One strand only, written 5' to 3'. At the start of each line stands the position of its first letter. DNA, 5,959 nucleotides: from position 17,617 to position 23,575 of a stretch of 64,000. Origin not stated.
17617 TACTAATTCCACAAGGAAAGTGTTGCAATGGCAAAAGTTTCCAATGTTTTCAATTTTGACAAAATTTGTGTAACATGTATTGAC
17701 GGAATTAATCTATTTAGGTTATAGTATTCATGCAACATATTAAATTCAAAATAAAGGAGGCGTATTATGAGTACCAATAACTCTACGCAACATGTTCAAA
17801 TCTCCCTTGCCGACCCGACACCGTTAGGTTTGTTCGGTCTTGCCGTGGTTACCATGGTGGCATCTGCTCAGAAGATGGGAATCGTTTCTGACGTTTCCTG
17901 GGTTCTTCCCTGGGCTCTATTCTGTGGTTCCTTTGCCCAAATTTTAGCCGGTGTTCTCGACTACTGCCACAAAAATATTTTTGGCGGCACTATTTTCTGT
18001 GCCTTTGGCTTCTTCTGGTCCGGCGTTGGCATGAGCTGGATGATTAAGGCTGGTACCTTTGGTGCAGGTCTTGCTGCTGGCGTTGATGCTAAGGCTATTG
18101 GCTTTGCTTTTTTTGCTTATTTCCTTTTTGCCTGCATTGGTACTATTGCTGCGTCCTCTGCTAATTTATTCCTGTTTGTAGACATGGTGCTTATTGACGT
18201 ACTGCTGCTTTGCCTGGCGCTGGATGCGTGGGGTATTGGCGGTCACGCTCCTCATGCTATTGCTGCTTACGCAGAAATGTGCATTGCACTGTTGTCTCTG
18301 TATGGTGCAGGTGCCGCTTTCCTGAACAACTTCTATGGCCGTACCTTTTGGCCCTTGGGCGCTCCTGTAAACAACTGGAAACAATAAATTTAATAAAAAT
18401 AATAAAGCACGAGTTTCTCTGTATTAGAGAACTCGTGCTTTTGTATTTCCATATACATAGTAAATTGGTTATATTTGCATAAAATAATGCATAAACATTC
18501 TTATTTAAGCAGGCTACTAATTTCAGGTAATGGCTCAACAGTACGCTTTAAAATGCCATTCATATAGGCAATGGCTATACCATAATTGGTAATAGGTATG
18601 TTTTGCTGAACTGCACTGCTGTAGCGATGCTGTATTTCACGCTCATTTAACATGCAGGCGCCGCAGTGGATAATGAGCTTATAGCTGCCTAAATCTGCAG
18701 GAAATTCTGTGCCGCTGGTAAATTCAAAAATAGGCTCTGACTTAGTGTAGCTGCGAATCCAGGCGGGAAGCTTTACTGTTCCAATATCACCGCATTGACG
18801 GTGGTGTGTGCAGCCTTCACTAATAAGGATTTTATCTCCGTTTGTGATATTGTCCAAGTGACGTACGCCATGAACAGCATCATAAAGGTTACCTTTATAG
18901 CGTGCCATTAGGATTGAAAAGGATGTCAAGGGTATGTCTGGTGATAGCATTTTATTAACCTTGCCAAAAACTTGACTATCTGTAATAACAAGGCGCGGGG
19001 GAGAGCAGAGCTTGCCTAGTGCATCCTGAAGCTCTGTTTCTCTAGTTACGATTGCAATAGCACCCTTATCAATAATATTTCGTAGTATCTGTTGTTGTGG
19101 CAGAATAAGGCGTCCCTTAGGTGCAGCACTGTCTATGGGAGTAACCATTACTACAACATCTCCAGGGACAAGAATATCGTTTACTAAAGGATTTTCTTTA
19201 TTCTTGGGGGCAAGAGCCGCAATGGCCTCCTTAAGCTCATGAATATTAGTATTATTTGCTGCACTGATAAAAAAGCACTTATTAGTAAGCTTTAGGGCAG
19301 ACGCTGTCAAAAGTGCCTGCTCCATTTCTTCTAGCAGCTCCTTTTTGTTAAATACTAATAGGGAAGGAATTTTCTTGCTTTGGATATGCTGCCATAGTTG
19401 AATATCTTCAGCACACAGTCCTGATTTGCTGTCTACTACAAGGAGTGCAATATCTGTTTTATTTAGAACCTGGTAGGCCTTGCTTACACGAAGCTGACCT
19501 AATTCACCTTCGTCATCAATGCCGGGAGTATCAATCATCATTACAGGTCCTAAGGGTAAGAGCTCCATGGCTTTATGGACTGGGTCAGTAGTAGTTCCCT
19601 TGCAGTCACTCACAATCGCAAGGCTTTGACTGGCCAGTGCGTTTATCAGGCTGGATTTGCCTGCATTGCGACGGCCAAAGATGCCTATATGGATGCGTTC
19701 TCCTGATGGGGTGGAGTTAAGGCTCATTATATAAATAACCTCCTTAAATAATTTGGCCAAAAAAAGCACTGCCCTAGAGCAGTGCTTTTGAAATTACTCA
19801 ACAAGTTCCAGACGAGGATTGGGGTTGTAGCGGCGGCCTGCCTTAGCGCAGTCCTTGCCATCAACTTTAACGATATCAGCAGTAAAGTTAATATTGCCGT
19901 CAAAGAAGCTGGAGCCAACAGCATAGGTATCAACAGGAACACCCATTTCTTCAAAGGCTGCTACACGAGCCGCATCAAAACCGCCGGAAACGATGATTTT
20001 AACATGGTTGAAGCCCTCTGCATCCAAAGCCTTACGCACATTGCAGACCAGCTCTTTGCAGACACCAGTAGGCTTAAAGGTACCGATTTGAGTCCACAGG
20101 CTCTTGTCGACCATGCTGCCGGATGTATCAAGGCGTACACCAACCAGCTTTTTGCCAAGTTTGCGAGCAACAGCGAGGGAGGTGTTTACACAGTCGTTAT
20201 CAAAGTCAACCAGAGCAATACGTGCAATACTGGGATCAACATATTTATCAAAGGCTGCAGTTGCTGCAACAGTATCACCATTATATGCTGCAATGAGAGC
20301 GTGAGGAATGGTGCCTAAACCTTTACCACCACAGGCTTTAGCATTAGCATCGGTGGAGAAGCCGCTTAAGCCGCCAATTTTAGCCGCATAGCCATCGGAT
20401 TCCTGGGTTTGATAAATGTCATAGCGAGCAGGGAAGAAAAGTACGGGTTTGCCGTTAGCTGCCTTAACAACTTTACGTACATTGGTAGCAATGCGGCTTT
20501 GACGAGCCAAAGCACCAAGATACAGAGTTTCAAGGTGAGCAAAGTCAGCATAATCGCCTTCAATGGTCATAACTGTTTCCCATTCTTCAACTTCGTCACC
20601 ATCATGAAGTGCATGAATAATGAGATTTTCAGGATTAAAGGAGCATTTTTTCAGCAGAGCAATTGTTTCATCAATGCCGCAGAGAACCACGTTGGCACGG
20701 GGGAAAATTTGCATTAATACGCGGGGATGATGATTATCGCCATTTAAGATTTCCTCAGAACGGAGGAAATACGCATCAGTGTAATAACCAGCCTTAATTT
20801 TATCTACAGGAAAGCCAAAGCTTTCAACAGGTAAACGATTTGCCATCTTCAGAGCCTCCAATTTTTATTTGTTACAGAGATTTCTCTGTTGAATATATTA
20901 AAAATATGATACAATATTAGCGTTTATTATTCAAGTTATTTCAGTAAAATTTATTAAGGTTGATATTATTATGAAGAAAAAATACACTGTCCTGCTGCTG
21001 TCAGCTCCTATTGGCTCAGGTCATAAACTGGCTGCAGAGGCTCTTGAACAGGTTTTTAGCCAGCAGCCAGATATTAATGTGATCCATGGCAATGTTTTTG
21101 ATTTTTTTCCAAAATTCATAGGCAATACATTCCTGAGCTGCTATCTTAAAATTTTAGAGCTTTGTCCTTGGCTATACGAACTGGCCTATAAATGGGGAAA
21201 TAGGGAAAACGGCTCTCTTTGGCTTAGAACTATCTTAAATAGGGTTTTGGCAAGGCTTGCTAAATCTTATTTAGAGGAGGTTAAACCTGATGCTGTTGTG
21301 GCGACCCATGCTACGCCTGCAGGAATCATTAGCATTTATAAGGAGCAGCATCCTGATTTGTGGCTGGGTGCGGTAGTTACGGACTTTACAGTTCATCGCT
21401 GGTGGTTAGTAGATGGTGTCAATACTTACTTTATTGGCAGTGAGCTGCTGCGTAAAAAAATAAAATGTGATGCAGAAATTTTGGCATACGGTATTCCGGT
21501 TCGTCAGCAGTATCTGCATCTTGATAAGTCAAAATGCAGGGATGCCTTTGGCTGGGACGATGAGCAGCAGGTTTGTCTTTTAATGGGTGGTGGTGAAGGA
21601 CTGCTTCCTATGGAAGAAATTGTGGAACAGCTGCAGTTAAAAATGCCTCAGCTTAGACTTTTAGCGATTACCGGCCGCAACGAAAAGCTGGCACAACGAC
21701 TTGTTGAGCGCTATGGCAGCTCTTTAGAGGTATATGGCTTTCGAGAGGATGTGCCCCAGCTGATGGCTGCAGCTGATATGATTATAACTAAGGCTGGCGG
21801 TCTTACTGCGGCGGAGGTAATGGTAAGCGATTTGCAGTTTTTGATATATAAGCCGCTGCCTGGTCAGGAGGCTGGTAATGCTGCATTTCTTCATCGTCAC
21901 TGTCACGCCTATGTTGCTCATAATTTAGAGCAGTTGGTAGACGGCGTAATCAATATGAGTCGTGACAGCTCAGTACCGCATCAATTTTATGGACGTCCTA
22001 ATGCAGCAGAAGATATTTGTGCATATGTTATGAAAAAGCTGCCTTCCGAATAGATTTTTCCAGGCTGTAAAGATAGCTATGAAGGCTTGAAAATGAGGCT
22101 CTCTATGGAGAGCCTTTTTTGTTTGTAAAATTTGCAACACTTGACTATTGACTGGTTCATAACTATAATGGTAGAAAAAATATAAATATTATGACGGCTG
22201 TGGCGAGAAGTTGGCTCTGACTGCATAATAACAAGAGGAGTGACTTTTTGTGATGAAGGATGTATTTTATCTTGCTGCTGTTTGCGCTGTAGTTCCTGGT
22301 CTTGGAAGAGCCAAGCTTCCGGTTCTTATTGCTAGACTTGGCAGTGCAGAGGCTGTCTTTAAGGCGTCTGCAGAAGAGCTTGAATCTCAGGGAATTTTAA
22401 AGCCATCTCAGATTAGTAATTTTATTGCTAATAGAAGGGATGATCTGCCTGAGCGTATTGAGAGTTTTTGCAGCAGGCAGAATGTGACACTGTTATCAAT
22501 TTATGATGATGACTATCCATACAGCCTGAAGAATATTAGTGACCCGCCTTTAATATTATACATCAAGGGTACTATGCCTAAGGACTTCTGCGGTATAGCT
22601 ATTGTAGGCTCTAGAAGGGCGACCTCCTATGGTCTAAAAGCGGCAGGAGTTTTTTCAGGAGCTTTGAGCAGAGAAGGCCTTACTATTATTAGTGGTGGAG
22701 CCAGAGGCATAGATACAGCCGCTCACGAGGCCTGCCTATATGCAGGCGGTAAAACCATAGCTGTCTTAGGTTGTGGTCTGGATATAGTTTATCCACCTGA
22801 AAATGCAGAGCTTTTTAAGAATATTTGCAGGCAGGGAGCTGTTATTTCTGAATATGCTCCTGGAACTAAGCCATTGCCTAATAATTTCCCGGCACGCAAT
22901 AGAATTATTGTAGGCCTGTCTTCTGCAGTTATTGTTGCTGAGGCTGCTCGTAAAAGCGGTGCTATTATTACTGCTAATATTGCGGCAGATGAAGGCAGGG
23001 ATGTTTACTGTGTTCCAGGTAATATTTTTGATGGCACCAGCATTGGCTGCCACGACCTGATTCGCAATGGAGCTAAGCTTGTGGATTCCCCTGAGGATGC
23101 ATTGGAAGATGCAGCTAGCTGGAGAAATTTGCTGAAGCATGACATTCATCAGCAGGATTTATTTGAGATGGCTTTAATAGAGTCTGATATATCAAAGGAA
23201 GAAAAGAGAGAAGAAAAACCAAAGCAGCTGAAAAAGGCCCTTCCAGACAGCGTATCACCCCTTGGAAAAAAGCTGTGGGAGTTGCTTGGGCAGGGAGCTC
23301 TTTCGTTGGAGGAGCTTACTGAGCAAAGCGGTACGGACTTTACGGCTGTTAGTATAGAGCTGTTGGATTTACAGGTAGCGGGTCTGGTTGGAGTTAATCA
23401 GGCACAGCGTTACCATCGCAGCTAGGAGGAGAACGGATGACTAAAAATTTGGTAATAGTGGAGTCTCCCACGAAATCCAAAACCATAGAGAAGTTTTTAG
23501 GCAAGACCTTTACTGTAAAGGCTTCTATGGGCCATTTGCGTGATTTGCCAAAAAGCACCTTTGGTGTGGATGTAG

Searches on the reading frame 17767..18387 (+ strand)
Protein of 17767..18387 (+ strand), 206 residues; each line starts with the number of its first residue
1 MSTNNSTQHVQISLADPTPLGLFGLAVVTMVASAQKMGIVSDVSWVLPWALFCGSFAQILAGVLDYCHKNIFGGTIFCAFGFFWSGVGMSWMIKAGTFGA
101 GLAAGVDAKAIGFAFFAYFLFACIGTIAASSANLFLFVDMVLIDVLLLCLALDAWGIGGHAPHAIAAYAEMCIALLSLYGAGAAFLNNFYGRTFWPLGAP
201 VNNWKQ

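Call 61: search_protein_families(library=pfam, proteins=[window:17767-18387:+], max_evalue=0.000001)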
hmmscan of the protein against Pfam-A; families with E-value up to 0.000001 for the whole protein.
window:17767-18387:+ (206 aa): 1 family
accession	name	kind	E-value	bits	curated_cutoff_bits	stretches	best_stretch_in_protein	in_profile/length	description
PF01184.24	Gpr1_Fun34_YaaH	-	1.1e-18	68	25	1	8-187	11-192/207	GPR1/FUN34/yaaH family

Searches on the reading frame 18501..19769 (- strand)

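Call 61: search_protein_families(library=pfam, proteins=[window:18501-19769:-], max_evalue=0.000001)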
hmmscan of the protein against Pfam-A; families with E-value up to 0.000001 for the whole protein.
window:18501-19769:- (422 aa): 7 families
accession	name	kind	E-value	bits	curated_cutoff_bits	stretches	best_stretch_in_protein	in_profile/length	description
PF18133.7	HydF_tetramer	-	2.6e-47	159.9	22.6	1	298-413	3-118/118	Hydrogen maturase F tetramerization domain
PF18128.7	HydF_dimer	-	4.8e-40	136.1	23.4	1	195-293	1-99/99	Hydrogen maturase F dimerization domain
PF01926.29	MMR_HSR1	-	6.1e-24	84.7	21.9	1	27-142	1-113/113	50S ribosome-binding GTPase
PF00350.29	Dynamin_N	-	5.6e-10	39.9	27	0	73-142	100-167/168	Dynamin family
PF00009.33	GTP_EFTU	-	1.4e-09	38.2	26.5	1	78-188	73-187/188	Elongation factor Tu GTP binding domain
PF02421.24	FeoB_N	-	1.4e-09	38.1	27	1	27-183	2-156/156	Ferrous iron transport protein B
PF03193.22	RsgA_GTPase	-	1.3e-08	35.3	30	0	31-85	112-169/174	RsgA GTPase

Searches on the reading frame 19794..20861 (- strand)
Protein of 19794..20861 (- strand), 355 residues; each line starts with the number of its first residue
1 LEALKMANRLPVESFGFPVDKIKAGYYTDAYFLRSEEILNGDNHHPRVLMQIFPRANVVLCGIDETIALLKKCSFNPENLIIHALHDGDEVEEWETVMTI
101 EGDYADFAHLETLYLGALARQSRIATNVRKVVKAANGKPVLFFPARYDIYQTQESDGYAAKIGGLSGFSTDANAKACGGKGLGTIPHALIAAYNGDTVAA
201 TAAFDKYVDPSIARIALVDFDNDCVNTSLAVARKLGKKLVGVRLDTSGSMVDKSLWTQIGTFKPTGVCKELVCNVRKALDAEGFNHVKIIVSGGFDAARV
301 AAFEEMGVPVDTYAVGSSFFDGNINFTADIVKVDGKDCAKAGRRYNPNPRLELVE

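Call 61: search_protein_families(library=pfam, proteins=[window:19794-20861:-], max_evalue=0.000001)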
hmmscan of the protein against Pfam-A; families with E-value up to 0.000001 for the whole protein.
window:19794-20861:- (355 aa): 1 family
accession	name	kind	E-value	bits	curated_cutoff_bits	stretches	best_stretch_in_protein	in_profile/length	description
PF02749.22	QRPTase_N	-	1.5e-14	54.4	27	1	29-122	1-82/82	Quinolinate phosphoribosyl transferase, N-terminal domain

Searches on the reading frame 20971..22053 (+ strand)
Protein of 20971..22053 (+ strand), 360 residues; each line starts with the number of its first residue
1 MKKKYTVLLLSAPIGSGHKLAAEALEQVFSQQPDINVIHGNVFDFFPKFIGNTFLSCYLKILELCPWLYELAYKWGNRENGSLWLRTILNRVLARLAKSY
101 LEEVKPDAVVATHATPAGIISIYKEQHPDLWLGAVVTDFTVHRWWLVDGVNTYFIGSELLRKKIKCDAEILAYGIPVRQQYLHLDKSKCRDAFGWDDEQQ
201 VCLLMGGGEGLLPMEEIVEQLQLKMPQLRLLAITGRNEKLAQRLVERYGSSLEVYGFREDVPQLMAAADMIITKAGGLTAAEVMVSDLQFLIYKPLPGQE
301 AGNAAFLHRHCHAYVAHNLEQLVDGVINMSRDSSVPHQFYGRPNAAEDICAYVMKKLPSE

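Call 61: search_protein_families(library=pfam, proteins=[window:20971-22053:+], max_evalue=0.000001)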
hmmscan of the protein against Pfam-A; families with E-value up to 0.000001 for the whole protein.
window:20971-22053:+ (360 aa): 2 families
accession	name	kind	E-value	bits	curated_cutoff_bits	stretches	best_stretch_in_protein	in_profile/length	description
PF06925.17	MGDG_synth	-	3.9e-19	69.8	25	1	18-177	1-169/169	Monogalactosyldiacylglycerol (MGDG) synthase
PF04101.22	Glyco_tran_28_C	-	2.4e-08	34.6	22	1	203-315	3-122/166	Glycosyltransferase family 28 C-terminal domain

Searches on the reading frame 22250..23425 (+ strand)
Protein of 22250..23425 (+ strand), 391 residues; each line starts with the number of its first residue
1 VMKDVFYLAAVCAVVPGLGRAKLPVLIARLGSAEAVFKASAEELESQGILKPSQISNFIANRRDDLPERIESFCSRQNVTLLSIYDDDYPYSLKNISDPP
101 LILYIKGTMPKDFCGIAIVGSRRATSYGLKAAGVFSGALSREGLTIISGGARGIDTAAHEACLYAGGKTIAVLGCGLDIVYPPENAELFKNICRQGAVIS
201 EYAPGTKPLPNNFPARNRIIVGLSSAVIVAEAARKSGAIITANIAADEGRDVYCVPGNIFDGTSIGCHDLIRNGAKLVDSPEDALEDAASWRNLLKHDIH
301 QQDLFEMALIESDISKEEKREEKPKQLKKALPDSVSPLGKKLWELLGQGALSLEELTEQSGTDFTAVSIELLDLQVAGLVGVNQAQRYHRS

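Call 61: search_protein_families(library=pfam, proteins=[window:22250-23425:+], max_evalue=0.000001)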
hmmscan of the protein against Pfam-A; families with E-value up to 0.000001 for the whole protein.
window:22250-23425:+ (391 aa): 1 family
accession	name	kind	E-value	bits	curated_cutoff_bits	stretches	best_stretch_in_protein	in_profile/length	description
PF02481.21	DNA_processg_A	-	2.6e-76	255.9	29.6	1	74-279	2-211/212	DNA recombination-mediator protein A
